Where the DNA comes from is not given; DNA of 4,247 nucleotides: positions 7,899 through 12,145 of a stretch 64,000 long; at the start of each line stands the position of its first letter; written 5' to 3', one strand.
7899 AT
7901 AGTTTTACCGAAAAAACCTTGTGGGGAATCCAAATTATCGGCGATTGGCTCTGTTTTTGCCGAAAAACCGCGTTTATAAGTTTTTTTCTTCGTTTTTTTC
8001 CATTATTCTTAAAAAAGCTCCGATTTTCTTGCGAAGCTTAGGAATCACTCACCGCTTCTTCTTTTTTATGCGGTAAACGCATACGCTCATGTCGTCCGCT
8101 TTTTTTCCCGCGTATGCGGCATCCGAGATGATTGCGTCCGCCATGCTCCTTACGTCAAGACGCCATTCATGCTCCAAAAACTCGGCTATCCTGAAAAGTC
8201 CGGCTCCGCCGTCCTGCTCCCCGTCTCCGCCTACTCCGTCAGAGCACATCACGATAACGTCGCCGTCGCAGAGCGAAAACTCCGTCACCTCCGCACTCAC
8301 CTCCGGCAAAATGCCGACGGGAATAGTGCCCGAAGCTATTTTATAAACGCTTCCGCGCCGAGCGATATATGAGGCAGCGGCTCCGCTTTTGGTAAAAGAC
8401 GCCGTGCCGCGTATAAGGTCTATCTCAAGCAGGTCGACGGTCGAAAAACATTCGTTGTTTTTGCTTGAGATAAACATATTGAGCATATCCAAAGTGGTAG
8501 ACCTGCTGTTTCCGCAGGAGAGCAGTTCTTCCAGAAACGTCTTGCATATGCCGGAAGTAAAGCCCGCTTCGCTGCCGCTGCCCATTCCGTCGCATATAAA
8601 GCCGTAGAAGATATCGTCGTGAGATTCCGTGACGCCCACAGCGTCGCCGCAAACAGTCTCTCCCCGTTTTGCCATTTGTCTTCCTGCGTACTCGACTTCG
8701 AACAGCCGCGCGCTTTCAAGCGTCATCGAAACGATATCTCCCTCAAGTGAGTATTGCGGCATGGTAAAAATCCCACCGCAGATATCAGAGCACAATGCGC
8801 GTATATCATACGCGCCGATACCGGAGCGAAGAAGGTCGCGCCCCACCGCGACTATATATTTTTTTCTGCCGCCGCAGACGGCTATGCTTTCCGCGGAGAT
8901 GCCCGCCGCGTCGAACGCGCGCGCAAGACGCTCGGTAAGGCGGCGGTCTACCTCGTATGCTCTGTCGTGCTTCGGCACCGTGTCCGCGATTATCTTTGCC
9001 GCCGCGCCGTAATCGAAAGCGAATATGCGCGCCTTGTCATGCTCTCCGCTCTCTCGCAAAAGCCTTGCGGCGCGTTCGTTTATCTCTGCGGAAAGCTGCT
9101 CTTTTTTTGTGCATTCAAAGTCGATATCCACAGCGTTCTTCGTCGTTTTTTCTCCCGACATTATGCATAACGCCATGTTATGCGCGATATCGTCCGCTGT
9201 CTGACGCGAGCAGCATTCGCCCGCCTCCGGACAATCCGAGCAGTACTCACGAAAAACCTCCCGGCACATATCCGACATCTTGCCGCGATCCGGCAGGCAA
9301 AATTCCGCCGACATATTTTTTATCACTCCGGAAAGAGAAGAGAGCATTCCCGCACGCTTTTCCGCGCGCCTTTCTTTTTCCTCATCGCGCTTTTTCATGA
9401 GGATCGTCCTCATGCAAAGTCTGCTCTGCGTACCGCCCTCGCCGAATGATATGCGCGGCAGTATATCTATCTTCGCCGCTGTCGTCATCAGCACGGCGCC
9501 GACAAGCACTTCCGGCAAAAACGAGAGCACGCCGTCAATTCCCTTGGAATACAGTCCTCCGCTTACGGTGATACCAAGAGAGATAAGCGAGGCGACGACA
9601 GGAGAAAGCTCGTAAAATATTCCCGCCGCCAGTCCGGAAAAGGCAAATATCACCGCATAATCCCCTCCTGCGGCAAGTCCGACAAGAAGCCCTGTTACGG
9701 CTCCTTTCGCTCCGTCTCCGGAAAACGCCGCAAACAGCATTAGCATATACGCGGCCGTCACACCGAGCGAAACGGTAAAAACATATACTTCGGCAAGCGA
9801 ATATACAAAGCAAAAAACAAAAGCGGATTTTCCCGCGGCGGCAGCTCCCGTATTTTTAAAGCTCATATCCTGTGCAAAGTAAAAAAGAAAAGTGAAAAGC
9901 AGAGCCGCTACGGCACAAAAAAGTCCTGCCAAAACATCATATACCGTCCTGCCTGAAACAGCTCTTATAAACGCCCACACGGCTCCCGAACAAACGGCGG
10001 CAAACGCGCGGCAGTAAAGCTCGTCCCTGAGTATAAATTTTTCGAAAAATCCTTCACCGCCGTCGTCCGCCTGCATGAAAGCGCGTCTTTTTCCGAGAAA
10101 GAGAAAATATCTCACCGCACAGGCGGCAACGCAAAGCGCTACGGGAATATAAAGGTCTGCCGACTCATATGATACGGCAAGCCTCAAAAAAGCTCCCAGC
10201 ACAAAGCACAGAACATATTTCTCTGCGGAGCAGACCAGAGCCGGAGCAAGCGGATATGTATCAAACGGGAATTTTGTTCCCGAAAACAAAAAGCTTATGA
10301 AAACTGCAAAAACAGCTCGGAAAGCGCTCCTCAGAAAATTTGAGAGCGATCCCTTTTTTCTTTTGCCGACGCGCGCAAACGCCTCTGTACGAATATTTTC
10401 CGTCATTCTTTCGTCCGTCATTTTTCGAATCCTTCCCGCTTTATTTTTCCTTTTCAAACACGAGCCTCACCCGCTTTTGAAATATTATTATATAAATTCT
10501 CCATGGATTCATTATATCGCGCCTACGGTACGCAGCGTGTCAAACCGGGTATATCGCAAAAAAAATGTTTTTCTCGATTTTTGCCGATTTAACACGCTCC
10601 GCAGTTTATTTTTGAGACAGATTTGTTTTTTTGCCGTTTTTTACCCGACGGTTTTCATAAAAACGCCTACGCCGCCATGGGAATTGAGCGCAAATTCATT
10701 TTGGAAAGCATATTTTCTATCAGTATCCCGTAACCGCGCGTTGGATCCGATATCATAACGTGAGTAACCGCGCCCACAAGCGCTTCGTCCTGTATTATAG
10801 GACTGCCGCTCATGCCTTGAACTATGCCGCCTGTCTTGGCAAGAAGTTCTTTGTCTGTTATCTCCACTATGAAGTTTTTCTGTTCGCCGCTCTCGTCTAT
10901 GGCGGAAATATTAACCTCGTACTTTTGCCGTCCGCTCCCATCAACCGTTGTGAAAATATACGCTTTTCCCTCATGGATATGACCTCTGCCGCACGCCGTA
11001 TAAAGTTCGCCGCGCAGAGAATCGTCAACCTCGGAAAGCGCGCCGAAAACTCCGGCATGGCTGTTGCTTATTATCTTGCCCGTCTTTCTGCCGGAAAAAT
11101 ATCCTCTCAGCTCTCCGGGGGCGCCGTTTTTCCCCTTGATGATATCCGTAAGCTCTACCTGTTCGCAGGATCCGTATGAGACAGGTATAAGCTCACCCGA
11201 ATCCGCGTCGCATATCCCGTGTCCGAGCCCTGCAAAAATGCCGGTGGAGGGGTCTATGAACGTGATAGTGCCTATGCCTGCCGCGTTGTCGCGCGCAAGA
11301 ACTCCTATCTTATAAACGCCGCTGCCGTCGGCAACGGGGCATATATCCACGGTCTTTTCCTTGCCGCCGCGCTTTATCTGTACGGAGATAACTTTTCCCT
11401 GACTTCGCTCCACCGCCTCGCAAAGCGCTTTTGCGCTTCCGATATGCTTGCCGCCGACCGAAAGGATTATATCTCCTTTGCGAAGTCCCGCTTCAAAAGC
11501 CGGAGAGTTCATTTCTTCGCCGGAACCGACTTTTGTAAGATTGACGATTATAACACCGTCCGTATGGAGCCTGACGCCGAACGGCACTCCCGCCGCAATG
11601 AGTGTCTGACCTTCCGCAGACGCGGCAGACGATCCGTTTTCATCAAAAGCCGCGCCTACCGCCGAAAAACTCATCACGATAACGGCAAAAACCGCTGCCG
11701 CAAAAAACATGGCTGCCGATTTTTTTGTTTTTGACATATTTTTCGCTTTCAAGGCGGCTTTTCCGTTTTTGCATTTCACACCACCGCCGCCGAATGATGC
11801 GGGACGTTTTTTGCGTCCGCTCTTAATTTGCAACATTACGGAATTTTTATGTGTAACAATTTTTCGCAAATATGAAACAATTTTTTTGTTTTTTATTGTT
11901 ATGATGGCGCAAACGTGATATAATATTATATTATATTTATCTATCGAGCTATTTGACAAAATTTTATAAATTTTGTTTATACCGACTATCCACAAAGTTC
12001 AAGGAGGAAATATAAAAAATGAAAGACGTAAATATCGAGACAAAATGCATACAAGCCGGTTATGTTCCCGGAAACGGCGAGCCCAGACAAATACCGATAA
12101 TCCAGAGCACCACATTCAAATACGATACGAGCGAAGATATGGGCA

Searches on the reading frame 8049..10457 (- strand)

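Call 67: search_protein_families(library=pfam, proteins=[window:8049-10457:-], max_evalue=0.000001)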
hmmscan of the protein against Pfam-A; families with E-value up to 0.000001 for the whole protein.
window:8049-10457:- (802 aa): 2 families
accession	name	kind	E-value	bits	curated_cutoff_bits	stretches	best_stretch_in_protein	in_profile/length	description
PF07228.17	SpoIIE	-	8.8e-27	94.7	25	1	620-797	8-191/192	Stage II sporulation protein E (SpoIIE)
PF19732.4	SpoIIE_N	-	4.1e-10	39.3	27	1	169-464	147-458/605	Stage II sporulation protein E N-terminal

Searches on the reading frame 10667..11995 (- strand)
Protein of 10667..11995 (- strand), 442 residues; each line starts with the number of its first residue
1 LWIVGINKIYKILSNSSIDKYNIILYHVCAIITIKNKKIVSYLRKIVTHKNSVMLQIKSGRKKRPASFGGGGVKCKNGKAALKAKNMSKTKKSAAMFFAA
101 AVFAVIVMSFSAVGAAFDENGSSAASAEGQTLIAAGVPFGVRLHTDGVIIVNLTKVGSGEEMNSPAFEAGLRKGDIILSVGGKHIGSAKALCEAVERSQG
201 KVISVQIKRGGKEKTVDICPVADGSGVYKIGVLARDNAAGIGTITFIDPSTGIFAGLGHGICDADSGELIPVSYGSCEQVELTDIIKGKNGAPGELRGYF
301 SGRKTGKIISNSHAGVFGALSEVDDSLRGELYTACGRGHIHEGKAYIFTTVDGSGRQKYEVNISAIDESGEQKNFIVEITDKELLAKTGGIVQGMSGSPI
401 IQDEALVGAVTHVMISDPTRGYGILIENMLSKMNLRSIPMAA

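Call 67: search_protein_families(library=pfam, proteins=[window:10667-11995:-], max_evalue=0.000001)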
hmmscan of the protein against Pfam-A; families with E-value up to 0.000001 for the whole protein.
window:10667-11995:- (442 aa): 3 families
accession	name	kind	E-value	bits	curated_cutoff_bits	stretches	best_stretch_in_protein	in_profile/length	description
PF05580.18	Peptidase_S55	-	3.4e-72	243.3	25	1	227-430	2-210/210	SpoIVB peptidase S55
PF13180.12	PDZ_2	-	5.4e-11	43.1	27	1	141-218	7-78/80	PDZ domain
PF17820.7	PDZ_6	-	1.5e-09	37.9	27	1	163-209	8-54/54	PDZ domain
